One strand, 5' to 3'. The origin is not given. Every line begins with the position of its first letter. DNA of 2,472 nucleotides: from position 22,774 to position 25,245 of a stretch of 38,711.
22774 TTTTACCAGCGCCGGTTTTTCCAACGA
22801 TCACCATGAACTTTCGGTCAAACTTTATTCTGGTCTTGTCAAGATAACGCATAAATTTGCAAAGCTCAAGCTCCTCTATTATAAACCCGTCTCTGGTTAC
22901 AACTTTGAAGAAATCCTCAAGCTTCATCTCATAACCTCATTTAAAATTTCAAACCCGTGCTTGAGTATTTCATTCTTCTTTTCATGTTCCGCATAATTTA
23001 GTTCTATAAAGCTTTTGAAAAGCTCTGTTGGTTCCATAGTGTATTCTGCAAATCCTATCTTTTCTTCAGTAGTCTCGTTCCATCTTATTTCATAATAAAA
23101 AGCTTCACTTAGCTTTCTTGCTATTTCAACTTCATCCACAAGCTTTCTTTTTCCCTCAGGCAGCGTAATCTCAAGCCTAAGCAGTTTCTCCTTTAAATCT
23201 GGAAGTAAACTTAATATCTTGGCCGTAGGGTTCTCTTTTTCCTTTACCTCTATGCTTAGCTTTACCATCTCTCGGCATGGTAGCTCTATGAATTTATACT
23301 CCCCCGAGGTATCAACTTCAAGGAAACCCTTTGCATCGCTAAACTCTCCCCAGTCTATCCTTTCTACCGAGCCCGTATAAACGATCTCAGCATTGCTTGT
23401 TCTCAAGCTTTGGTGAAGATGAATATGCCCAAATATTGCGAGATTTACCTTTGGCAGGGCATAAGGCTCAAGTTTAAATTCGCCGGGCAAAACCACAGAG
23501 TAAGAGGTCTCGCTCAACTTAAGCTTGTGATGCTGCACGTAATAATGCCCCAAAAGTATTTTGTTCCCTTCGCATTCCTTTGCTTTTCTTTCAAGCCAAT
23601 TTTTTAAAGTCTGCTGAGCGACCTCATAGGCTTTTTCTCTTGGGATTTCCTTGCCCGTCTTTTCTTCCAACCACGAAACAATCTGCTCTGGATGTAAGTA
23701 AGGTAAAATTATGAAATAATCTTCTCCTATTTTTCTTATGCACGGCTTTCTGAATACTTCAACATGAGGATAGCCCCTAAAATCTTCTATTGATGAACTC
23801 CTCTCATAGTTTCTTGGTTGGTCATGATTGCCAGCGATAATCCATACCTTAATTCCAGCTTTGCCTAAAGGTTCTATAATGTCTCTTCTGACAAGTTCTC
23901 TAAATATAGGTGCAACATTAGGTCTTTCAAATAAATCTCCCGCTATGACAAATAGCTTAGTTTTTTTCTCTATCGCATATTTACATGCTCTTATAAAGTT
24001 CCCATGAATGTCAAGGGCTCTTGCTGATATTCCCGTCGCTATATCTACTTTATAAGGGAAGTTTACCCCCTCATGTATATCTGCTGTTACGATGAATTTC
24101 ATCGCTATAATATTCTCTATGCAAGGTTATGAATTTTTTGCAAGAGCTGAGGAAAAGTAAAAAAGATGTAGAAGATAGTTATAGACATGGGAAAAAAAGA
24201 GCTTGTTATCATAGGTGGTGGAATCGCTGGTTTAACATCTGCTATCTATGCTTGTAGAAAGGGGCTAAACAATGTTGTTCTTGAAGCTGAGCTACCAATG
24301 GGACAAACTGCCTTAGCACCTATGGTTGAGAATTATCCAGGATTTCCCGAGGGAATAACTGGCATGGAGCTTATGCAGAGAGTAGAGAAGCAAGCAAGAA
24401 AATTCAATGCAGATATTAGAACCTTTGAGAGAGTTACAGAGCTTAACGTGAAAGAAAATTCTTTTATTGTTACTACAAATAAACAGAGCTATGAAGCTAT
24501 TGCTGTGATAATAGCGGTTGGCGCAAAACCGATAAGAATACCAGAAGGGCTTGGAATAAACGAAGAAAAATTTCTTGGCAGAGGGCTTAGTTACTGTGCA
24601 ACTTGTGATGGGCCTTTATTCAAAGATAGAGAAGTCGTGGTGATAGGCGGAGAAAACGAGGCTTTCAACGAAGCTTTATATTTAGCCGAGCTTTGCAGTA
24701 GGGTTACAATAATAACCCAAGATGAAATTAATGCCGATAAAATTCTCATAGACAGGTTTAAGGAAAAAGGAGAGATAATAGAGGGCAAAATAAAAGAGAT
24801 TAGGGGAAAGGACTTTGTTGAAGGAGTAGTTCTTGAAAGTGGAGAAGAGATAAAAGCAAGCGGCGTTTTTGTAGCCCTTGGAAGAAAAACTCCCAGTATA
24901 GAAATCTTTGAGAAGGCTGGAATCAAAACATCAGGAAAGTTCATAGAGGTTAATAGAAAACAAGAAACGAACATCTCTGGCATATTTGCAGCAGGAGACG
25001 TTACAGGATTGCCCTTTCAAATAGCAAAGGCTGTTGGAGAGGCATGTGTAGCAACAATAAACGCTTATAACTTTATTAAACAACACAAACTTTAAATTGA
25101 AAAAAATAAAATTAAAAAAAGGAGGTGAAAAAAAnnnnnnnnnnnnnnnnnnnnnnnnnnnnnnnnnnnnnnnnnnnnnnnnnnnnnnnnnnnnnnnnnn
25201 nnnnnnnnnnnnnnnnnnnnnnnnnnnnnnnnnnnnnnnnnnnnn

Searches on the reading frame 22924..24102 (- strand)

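Call 5: search_protein_families(library=pfam, proteins=[window:22924-24102:-], max_evalue=0.001)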
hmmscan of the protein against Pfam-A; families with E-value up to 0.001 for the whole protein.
window:22924-24102:- (392 aa): 2 families
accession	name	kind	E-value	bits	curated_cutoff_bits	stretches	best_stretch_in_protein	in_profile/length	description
PF00149.33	Metallophos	-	1.7e-15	58.4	21.5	1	1-228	1-189/191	Calcineurin-like phosphoesterase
PF12850.12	Metallophos_2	-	3.7e-06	27.5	27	1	1-249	1-138/154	Calcineurin-like phosphoesterase superfamily domain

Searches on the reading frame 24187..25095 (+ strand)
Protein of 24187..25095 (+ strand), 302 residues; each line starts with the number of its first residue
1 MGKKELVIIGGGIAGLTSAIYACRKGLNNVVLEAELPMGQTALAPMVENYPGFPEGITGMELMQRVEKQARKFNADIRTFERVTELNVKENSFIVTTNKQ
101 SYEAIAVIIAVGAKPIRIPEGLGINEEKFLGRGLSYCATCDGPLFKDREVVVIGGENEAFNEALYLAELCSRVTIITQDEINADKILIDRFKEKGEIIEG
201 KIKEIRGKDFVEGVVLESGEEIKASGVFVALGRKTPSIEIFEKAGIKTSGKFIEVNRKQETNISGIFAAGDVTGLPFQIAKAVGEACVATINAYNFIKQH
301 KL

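Call 31: search_protein_families(library=pfam, proteins=[window:24187-25095:+], max_evalue=0.001)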
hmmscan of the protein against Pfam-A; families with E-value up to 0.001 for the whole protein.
window:24187-25095:+ (302 aa): 10 families
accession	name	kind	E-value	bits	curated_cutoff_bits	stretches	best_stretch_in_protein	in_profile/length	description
PF07992.20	Pyr_redox_2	-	2.2e-42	145.9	26.1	1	5-286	2-291/291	Pyridine nucleotide-disulphide oxidoreductase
PF13738.12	Pyr_redox_3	-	1.8e-24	87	30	1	55-270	76-305/305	Pyridine nucleotide-disulphide oxidoreductase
PF01266.30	DAO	-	2.1e-11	44.4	27.9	1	6-41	2-39/353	FAD dependent oxidoreductase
PF00890.30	FAD_binding_2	-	1.7e-08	34.5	20.4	1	6-42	2-39/414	FAD binding domain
PF03486.20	HI0933_like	-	3.7e-08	33.5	50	0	53-114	102-165/244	HI0933-like protein Rossmann domain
PF01134.28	GIDA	-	2.1e-06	27.5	22.1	0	6-32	2-28/391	Glucose inhibited division protein A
PF00070.33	Pyr_redox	-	1.5e-05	25.9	22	0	150-217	2-80/82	Pyridine nucleotide-disulphide oxidoreductase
PF12831.13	FAD_oxidored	-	6e-05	22.9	27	1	6-72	2-74/416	FAD dependent oxidoreductase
PF13450.12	NAD_binding_8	-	0.00024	21.7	21.9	1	8-34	1-27/68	NAD(P)-binding Rossmann-like domain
PF13241.12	NAD_binding_7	-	0.00052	21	22.1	0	145-244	5-82/104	Putative NAD(P)-binding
